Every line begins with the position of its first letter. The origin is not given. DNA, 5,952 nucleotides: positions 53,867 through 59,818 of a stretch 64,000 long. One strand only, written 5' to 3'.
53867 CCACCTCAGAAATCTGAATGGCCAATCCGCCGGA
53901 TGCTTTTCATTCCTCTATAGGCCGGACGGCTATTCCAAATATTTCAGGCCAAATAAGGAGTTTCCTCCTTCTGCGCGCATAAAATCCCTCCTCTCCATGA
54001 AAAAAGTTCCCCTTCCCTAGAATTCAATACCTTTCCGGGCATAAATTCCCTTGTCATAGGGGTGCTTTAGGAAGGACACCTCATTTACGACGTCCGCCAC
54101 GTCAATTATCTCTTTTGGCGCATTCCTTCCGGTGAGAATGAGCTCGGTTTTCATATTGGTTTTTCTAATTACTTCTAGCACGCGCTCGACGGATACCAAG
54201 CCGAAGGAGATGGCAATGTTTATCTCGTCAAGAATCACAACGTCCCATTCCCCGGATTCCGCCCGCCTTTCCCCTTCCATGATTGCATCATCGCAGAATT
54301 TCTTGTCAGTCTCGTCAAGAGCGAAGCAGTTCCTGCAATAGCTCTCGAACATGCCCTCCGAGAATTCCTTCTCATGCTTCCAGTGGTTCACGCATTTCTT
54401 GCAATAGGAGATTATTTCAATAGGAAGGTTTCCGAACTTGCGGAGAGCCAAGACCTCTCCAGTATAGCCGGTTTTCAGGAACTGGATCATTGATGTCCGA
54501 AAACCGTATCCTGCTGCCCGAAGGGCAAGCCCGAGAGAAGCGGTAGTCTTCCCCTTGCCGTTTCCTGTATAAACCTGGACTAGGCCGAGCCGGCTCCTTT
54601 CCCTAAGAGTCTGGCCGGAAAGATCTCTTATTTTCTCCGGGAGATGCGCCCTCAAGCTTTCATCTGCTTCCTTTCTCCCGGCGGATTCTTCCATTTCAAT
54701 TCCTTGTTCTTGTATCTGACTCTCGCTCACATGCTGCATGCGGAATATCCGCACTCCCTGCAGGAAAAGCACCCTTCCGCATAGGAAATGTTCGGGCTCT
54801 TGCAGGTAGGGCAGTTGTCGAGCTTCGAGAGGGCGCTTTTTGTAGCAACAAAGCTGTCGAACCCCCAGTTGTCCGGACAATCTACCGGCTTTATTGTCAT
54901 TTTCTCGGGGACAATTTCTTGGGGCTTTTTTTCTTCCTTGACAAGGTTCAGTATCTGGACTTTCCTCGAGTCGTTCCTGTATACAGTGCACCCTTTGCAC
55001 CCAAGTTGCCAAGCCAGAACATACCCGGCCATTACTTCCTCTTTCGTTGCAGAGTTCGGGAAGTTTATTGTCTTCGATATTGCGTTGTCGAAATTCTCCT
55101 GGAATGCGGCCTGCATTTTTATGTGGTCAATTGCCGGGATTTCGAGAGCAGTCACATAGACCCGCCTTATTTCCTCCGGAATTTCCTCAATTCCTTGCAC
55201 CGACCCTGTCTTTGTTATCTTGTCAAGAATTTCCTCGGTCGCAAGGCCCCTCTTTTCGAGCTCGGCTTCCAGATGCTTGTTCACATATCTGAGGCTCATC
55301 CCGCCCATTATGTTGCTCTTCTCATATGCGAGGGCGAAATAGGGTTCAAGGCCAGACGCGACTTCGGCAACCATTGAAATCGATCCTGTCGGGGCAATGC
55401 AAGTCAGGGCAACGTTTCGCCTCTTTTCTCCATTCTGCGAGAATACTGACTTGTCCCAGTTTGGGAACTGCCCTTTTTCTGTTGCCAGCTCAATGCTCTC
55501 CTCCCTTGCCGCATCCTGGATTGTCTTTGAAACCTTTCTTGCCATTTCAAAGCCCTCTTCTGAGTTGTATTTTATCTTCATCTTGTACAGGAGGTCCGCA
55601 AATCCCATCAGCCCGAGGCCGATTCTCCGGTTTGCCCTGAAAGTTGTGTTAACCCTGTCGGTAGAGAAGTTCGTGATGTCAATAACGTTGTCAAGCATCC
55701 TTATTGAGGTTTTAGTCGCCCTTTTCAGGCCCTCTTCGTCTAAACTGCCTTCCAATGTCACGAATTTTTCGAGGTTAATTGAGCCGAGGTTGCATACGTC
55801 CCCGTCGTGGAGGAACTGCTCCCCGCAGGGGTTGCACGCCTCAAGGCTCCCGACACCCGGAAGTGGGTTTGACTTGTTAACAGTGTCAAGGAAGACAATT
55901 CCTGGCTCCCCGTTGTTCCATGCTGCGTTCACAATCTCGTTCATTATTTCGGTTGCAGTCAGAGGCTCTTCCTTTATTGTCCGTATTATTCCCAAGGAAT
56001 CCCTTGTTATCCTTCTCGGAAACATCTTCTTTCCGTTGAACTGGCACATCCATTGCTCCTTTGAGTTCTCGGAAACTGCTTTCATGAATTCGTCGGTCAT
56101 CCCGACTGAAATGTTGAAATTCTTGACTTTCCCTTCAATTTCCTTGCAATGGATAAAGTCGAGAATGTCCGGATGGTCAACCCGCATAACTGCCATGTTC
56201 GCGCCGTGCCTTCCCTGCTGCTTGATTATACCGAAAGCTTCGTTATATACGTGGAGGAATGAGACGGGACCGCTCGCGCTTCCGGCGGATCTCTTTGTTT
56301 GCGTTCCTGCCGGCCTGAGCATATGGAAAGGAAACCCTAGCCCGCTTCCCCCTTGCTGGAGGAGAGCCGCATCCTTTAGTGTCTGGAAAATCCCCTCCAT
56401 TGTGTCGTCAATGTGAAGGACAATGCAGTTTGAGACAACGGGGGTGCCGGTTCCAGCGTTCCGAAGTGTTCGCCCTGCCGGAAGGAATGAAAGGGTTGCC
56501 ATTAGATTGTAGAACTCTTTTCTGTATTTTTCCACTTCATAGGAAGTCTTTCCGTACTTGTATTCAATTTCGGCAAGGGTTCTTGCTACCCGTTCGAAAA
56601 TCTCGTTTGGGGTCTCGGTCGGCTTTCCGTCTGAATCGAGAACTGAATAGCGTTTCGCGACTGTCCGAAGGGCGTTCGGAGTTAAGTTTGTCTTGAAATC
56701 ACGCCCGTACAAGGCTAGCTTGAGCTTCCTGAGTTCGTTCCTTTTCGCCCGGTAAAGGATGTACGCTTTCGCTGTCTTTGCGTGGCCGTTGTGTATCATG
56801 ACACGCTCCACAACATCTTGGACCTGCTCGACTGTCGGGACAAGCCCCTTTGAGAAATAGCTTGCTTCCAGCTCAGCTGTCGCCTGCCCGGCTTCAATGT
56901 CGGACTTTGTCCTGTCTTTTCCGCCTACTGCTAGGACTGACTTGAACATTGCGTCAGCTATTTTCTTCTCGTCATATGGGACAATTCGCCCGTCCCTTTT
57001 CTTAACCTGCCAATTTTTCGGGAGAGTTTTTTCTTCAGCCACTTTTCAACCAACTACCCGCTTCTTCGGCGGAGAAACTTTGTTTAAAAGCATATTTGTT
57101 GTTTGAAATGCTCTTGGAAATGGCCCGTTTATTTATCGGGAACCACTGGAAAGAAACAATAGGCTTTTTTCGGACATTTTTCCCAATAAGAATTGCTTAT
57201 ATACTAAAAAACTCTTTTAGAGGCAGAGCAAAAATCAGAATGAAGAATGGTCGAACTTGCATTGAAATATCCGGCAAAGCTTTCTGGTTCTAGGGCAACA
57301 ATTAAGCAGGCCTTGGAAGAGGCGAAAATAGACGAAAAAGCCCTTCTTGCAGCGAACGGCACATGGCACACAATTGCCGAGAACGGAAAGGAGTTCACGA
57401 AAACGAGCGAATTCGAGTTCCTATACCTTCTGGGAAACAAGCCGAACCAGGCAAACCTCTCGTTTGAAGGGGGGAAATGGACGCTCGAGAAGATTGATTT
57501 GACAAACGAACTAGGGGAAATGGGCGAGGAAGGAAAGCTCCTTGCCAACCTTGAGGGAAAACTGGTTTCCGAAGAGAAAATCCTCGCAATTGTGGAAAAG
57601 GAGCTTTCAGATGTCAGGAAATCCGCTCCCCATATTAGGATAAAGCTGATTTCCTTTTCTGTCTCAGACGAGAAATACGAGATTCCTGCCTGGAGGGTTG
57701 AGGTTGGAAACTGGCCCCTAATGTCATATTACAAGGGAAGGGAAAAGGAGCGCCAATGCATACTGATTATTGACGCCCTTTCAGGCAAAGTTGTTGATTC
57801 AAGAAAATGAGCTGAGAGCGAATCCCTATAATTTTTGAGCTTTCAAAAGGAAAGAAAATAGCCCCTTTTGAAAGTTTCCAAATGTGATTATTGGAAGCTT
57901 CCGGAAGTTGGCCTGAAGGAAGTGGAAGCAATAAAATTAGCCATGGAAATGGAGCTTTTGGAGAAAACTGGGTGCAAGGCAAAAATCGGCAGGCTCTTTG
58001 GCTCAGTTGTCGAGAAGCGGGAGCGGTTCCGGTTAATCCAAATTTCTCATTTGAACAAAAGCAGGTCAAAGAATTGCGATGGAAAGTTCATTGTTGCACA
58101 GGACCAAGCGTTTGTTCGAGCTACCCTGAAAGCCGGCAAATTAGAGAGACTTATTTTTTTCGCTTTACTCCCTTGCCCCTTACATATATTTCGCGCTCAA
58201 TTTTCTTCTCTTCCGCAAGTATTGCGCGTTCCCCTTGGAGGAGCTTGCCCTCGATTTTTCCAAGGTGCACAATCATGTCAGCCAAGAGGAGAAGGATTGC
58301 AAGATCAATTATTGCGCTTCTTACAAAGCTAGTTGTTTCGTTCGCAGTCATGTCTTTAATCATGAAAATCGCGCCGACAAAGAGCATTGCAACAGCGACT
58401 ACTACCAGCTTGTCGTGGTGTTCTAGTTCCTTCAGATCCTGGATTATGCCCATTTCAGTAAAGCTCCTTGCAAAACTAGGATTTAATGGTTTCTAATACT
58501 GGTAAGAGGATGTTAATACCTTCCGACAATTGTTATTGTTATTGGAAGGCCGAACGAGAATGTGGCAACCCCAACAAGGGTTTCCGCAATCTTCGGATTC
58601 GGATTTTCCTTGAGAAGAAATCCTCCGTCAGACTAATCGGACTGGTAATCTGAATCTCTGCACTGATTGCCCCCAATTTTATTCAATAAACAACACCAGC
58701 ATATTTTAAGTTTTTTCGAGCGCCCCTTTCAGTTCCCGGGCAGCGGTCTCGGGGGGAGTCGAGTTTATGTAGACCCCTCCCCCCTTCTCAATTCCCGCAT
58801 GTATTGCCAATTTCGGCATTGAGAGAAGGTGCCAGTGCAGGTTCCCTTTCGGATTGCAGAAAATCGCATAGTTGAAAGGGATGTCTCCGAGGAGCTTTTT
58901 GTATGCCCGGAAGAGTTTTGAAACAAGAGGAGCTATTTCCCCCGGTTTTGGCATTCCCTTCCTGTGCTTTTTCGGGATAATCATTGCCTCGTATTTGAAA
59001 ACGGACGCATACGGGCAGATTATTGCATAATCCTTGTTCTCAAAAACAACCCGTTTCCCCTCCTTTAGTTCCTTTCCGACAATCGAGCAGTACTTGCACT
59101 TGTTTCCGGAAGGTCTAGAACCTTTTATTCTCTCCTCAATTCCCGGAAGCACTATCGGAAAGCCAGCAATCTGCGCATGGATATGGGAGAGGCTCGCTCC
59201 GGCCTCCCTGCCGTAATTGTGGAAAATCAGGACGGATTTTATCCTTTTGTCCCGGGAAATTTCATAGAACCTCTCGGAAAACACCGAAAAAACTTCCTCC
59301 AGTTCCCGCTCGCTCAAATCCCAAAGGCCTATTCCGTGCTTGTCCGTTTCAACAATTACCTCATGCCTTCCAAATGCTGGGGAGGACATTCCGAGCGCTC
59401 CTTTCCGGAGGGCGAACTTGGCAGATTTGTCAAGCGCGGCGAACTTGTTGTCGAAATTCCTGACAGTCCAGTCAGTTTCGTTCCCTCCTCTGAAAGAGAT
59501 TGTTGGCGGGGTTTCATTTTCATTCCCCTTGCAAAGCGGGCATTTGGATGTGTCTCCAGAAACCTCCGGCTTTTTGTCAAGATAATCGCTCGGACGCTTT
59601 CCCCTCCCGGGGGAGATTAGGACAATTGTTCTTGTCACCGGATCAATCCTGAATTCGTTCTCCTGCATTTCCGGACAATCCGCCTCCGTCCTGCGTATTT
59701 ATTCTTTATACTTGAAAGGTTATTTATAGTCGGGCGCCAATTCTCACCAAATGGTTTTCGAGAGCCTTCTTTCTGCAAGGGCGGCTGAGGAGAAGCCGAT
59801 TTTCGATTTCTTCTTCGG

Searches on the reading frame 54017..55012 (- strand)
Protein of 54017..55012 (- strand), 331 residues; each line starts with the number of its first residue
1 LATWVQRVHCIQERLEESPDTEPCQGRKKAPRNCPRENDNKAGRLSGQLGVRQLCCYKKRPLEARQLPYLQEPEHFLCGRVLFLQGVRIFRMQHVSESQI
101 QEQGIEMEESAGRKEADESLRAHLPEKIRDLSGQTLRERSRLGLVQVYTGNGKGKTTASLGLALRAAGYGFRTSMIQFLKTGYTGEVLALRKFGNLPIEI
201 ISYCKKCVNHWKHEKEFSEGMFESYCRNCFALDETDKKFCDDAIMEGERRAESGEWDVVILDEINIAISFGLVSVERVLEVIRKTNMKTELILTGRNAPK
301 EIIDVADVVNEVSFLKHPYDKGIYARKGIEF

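Call 34: search_protein_families(library=pfam, proteins=[window:54017-55012:-], max_evalue=0.001)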
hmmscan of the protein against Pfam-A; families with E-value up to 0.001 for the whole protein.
window:54017-55012:- (331 aa): 1 family
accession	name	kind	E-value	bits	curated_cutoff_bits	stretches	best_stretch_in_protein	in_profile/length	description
PF02572.21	CobA_CobO_BtuR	-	3.2e-52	177.6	25.7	1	143-331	3-172/172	ATP:corrinoid adenosyltransferase BtuR/CobO/CobP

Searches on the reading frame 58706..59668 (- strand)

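Call 34: search_protein_families(library=pfam, proteins=[window:58706-59668:-], max_evalue=0.001)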
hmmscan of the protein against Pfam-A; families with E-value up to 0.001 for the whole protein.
window:58706-59668:- (320 aa): 4 families
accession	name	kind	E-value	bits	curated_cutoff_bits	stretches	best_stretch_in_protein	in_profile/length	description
PF01087.27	GalP_UDP_transf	-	4.6e-13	50.5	22.1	1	5-167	13-177/184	Galactose-1-phosphate uridyl transferase, N-terminal domain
PF16268.10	DUF4921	-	1.5e-10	41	28.5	1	138-314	216-394/425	Domain of unknown function (DUF4921)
PF16285.10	DUF4931_N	-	9.5e-09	35.8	24.1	1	103-170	54-121/124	Domain of unknown function (DUF4931) N-terminal domain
PF01230.28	HIT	-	0.00034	21.6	21.5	0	105-165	31-90/98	HIT domain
